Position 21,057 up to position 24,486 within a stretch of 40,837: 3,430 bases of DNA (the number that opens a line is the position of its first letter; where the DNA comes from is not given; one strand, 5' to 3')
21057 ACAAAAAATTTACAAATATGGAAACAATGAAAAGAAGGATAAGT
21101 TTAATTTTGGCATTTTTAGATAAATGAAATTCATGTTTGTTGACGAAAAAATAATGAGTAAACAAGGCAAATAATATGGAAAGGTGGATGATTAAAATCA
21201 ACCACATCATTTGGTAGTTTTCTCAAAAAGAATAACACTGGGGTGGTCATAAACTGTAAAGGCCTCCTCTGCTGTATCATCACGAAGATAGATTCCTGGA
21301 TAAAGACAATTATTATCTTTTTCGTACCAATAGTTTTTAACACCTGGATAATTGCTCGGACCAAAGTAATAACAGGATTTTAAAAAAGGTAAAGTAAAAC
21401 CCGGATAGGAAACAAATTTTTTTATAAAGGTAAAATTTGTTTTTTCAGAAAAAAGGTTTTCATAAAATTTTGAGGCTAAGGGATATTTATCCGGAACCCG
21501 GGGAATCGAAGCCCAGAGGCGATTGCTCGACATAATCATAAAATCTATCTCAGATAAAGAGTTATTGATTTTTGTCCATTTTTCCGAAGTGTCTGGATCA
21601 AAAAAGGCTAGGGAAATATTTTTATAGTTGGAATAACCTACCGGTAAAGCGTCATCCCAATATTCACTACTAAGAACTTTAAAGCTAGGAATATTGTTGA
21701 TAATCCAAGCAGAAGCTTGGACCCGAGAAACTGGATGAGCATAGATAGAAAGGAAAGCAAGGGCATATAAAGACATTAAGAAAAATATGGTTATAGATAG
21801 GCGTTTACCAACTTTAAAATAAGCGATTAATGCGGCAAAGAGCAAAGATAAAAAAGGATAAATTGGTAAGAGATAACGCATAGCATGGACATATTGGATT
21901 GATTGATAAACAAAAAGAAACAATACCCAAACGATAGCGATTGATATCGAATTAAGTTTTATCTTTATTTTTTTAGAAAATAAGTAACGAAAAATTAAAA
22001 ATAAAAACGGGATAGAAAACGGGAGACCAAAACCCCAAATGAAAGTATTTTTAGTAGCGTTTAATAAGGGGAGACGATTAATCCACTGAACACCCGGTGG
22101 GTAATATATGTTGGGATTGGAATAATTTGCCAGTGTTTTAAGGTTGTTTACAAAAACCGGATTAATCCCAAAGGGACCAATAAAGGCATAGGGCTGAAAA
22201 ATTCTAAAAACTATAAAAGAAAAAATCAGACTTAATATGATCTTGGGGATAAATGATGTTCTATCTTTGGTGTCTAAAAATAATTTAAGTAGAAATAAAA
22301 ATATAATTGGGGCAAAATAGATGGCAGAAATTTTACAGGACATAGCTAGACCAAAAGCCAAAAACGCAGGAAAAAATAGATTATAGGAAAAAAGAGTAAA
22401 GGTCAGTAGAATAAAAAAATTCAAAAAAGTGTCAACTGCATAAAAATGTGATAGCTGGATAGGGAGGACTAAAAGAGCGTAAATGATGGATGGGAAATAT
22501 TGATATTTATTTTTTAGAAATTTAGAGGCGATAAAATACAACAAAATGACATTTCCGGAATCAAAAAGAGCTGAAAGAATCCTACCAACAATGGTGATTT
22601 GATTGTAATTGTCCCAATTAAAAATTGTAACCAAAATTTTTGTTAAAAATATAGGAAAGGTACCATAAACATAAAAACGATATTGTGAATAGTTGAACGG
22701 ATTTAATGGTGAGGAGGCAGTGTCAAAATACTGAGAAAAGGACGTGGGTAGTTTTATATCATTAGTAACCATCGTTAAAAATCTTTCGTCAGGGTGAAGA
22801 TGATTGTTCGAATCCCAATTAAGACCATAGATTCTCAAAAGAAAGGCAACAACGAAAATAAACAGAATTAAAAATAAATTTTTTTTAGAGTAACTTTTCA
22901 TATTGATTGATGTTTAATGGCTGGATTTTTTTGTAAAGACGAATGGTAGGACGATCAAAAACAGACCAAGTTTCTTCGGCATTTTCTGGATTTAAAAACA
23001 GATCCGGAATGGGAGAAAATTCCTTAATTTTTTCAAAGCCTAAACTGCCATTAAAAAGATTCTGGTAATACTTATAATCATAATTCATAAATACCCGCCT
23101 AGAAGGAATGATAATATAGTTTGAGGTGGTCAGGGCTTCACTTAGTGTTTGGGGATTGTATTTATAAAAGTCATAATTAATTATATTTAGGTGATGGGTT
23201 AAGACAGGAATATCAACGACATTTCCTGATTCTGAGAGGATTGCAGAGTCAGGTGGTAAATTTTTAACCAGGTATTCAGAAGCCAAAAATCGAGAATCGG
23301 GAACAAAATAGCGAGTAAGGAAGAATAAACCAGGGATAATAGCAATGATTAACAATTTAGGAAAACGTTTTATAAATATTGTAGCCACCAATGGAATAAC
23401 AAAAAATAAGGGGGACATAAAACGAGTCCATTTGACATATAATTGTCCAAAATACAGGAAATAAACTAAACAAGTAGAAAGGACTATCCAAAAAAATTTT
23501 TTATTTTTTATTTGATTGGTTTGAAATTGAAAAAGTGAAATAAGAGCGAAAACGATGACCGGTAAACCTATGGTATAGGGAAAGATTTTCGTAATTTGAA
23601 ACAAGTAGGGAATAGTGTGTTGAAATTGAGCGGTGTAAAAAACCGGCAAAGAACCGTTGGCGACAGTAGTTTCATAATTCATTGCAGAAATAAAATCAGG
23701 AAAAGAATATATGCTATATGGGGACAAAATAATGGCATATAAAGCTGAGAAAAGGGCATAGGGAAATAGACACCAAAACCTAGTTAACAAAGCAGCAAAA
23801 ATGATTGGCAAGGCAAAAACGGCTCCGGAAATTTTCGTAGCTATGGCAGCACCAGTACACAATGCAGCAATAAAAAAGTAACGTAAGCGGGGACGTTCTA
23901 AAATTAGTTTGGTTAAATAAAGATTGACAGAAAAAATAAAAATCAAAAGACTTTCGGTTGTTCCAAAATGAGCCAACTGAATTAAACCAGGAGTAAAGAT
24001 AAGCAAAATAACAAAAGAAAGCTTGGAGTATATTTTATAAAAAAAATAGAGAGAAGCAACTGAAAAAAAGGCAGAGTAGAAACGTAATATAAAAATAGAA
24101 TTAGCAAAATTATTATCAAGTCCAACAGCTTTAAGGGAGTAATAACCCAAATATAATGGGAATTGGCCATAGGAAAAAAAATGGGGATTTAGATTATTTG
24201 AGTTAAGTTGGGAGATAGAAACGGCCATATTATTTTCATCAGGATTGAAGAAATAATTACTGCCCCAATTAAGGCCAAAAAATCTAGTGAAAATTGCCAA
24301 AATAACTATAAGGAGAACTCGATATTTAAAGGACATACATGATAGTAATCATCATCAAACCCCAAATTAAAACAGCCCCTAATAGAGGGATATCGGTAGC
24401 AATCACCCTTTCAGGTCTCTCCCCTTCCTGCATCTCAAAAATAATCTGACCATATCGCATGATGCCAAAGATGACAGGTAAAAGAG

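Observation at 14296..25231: Envelope-glycosylation island with the enzyme logic of the decaprenyl-phosphate-arabinose pathway plus four GT-C transferases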

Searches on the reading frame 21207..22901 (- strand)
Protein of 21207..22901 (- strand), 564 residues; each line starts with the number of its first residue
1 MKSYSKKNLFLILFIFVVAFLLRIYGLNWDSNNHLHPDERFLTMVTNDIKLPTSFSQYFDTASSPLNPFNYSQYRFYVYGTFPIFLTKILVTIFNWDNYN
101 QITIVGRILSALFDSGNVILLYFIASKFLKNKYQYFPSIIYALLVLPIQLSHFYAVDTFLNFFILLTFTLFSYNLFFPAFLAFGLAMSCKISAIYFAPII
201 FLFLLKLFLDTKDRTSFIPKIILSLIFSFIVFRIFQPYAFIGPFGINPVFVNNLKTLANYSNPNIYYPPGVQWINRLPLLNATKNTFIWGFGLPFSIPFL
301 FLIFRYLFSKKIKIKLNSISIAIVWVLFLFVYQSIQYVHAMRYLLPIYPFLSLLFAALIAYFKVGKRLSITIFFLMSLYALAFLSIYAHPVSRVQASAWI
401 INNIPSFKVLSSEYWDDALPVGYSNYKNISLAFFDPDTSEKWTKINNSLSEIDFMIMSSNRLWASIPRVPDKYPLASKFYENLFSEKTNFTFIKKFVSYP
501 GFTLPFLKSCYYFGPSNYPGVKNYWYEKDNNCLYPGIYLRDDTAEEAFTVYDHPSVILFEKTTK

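Call 4: search_protein_families(library=pfam, proteins=[window:21207-22901:-], max_evalue=0.01)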
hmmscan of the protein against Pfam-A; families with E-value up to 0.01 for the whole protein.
window:21207-22901:- (564 aa): 0 families
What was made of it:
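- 21207..22901 (-): GT-C glycosyltransferase (GTC7), a paralogue of GTC8. No Pfam hit (call 4).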

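Call 5: search_protein_families(library=ncbifam, proteins=[window:21207-22901:-], max_evalue=0.01)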
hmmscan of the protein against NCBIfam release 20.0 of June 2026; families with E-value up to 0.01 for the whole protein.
window:21207-22901:- (564 aa): 0 families

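Call 13: search_solved_structures(query=window:21207-22901:-, max_evalue=10)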
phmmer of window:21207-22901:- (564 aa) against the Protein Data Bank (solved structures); distinct sequences matched with E-value up to 10: 1.
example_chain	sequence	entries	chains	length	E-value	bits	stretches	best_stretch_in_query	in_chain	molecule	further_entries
8j3i_A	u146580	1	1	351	1.3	11.2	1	92-178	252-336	(S)-scoulerine 9-O-methyltransferase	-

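Call 15: find_homologous_proteins(query=window:21207-22901:-, max_evalue=0.00001)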
Query window:21207-22901:- (564 aa): 2192 proteins with E <= 0.00001 among 8000 candidates; the best 120 are listed.
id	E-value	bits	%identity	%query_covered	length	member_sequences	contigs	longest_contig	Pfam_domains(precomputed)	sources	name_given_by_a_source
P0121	0.0e+0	1248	100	100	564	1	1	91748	-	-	-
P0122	1.0e-246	839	68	98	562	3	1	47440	-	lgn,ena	-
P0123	1.4e-246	838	67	96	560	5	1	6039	-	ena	-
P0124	7.4e-245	833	68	99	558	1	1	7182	-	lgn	-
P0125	1.6e-244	831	66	96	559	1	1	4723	-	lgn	-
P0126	3.7e-244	830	69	96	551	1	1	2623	-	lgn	-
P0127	4.8e-244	830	67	96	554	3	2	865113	-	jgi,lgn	jgi:hypothetical protein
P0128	3.6e-243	827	66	99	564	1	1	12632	-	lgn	-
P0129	1.0e-242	826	66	99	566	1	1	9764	-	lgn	-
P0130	2.3e-242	824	66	99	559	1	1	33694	-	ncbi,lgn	-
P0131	6.2e-242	823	64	99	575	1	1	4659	-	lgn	-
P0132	1.1e-241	822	67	99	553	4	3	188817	-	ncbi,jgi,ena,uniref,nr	ncbi:MAG: Glycosyl transferase family 39 [Candidatus Shapirobacteria bacterium GW2011_GWE1_38_10]|un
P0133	1.7e-241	821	67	99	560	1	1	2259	-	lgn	-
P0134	4.1e-241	820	66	96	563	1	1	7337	-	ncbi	-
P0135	5.0e-240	817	65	99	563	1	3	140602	-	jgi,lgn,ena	jgi:hypothetical protein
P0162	2.4e-204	699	56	99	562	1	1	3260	PF02366.25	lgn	-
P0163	5.9e-204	698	56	99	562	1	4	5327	PF02366.25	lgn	-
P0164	8.9e-204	697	56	98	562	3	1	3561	PF02366.25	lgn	-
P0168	5.8e-191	655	54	99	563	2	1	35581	PF13231.13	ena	-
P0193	3.9e-176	606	51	99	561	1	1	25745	PF13231.13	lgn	-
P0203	1.6e-172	594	51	96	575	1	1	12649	PF13231.13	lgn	-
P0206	4.5e-172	592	50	96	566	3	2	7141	PF13231.13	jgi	jgi:hypothetical protein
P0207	6.1e-172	592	50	100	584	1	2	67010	PF13231.13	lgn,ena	-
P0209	1.0e-171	591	51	99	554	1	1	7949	PF13231.13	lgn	-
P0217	6.6e-170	585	51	99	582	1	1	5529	PF13231.13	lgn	-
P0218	1.3e-169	584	49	96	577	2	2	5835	PF13231.13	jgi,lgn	-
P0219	2.6e-169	583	49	99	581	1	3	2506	PF13231.13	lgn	-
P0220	5.6e-169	582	50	100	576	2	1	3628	PF13231.13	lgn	-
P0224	4.7e-168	579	50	99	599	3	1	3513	PF02366.25,PF13231.13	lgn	-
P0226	2.5e-167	577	50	96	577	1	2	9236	PF13231.13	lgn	-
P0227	2.6e-167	577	48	100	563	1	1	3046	PF13231.13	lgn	-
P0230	6.1e-167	575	48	98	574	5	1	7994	PF13231.13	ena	-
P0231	1.1e-166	574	47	100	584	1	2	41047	PF13231.13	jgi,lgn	jgi:hypothetical protein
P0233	9.8e-166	571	51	98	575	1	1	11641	PF13231.13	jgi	-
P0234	1.1e-165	571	51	96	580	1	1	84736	PF02366.25,PF13231.13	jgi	jgi:dolichyl-phosphate-mannose-protein mannosyltransferase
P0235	1.4e-165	571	49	96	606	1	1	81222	PF02366.25,PF13231.13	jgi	-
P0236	1.7e-165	571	49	99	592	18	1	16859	PF02366.25,PF13231.13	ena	-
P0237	2.1e-165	570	50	98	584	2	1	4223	PF13231.13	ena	-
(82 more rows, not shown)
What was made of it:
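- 21207..22901 (-): Homologues carry PF02366/PF13231, and some are named GT39 (call 15).
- Checked: Homologues at about 50% identity carry PMT/PMT_2 (call 15).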

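Call 36: predict_structure(alignment_id=A1)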
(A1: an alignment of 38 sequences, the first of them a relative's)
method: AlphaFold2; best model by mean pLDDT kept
length: 564 residues; sequences in the alignment: 38
mean_pLDDT: 84.9   pTM: 0.88
mean pLDDT of the five models: 84.9, 84.8, 84.3, 84.3, 83.2
residues with pLDDT >= 90: 256; 70-90: 230; 50-70: 74; < 50: 4
segments of 3 or more residues with pLDDT < 50: 1-3
pLDDT, mean of each block of 10 residues (from residue 1): 62 94 81 65 69 87 84 77 84 84 86 95 93 92 81 77 97 94 95 93 92 87 93 91 87 85 65 63 67 88 91 86 91 71 78 95 92 93 86 89 92 75 79 87 93 89 83 91 94 90 94 89 91 91 61 79 78
secondary structure, 60 per line:
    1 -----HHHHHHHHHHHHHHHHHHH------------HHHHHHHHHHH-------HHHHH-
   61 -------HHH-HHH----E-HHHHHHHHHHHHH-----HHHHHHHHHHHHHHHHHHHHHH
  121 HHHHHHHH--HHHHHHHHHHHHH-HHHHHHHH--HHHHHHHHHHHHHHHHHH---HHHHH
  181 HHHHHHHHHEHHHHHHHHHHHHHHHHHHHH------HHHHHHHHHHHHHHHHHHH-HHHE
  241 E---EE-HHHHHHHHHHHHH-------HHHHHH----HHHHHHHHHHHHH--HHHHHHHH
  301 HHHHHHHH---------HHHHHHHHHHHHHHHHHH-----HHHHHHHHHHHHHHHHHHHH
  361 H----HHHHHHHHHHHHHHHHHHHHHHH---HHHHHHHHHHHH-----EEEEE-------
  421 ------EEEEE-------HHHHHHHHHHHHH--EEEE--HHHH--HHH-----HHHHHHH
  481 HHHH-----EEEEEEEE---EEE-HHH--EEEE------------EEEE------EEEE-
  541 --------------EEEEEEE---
elements in order: H6-24 H37-47 H55-59 H81-93 H99-128 H131-143 H145-152 H155-172 H176-189 H191-210 H217-235 H248-260 H268-273 H278-290 H293-308 H318-335 H341-361 H366-388 H392-403 E409-413 E427-431 H439-451 E454-457 H460-463 H474-484 E490-497 E501-503 E510-513 E526-529 E536-539 E555-561
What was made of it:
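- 21207..22901 (-): The AlphaFold2 model has pLDDT 84.9 and pTM 0.88 (call 36).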

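Call 42: fold_search(model_id=the predicted structure, library=pdb)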
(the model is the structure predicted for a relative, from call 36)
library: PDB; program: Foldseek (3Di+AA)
matches with E <= 10: 184; with E <= 0.001: 24
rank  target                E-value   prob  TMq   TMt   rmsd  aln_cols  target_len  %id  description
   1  6s7o_A                7.9e-07  1.00  0.43  0.38  16.0       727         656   13  Cryo-EM structure of human oligosaccharyltransferase complex OST-A (released 2019-12-18)
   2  6ftg_5                9.1e-07  1.00  0.43  0.39  12.7       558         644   14  Subtomogram average of OST-containing ribosome-translocon complexes from canine rough microsomal membranes (released 2018-03-21)
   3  9s6s_A                1.5e-06  1.00  0.48  0.49   9.9       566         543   13  Ternary cryo-EM structure of human ALG9 with Dol25-PP-GlcNAc2Man6, Dol25-P-Man and Fab (released 2026-03-18)
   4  3waj                  1.9e-06  1.00  0.44  0.33  13.9       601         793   14  Crystal structure of the Archaeoglobus fulgidus oligosaccharyltransferase (O29867_ARCFU) complex with Zn and sulfate (released 2013-10-30)
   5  9s6u_A                2.4e-06  1.00  0.49  0.51   9.7       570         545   13  Ternary cryo-EM structure of human ALG9 with Dol25-PP-GlcNAc2Man8, Dol25-P-Man and Fab (released 2026-03-18)
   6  3wak                  2.6e-06  1.00  0.46  0.32  11.8       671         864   13  Crystal structure of the Archaeoglobus fulgidus oligosaccharyltransferase (O29867_ARCFU) in the apo form (released 2013-10-30)
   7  7oci_F                2.8e-06  1.00  0.43  0.39  13.1       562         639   13  Cryo-EM structure of yeast Ost6p containing oligosaccharyltransferase complex (released 2022-02-16)
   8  6s7t_A                3.0e-06  1.00  0.40  0.35  13.1       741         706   11  Cryo-EM structure of human oligosaccharyltransferase complex OST-B (released 2019-12-18)
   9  8b6l_I                3.1e-06  1.00  0.42  0.36  11.8       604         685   14  Subtomogram average of the human Sec61-TRAP-OSTA-translocon (released 2022-12-07)
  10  9s6t_A                3.5e-06  1.00  0.45  0.51  10.2       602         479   14  Ternary cryo-EM structure of chicken ALG12 with Dol25-PP-GlcNAc2Man7, Dol25-P-Man, and Fab (released 2026-03-18)
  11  7e9s_A                4.8e-06  1.00  0.44  0.31  11.7       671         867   13  Archaeal oligosaccharyltransferase AglB from Archaeoglobus fulgidus in complex with an inhibitory peptide and a dolich (released 2021-09-08)
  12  8agb_A                6.0e-06  1.00  0.43  0.39  12.7       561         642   13  Structure of yeast oligosaccharylransferase complex with lipid-linked oligosaccharide bound (released 2022-12-07)
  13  8age_A                6.0e-06  1.00  0.46  0.42  13.6       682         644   12  Structure of yeast oligosaccharylransferase complex with acceptor peptide bound (released 2022-12-07)
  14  8pn9_A                7.8e-06  1.00  0.41  0.37  12.9       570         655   14  Structure of human oligosaccharyltransferase OST-A complex bound to NGI-1 (released 2024-05-08)
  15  9n9j_I                8.9e-06  1.00  0.42  0.35  13.5       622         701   12  Structure of a GRP94 folding intermediate engaged with a CCDC134- and FKBP11-bound secretory translocon (released 2025-11-19)
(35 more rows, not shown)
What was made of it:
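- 21207..22901 (-): All 24 Foldseek PDB matches with E<=1e-3 are GT-C enzymes: STT3, ALG9, AglB, ArnT, AftA, PglB, Pmt4 and AftD (call 42).
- On GT-C fold glycosyltransferases: GTC7: structure (calls 36, 42).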

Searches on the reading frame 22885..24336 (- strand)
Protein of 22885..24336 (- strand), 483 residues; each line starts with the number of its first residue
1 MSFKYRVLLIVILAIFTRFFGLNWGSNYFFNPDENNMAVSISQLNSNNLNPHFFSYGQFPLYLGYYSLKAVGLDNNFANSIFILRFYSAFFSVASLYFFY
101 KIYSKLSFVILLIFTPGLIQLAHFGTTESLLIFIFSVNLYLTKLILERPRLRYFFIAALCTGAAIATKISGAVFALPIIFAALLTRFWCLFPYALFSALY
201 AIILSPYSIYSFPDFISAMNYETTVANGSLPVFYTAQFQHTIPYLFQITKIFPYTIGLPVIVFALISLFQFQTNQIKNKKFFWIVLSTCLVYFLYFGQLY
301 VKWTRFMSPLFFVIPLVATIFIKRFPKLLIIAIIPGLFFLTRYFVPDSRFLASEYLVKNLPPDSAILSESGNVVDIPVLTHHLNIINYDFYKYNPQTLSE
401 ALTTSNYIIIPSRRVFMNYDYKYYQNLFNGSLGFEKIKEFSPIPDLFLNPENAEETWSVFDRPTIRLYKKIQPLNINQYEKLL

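Call 4: search_protein_families(library=pfam, proteins=[window:22885-24336:-], max_evalue=0.01)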
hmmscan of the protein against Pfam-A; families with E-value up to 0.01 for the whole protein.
window:22885-24336:- (483 aa): 1 family
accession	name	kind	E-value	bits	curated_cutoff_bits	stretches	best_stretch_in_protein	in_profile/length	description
PF13231.12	PMT_2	-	2e-05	25.3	26.1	1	79-209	19-159/160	Dolichyl-phosphate-mannose-protein mannosyltransferase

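Call 5: search_protein_families(library=ncbifam, proteins=[window:22885-24336:-], max_evalue=0.01)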
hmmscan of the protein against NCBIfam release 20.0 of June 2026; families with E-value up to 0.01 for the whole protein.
window:22885-24336:- (483 aa): 0 families
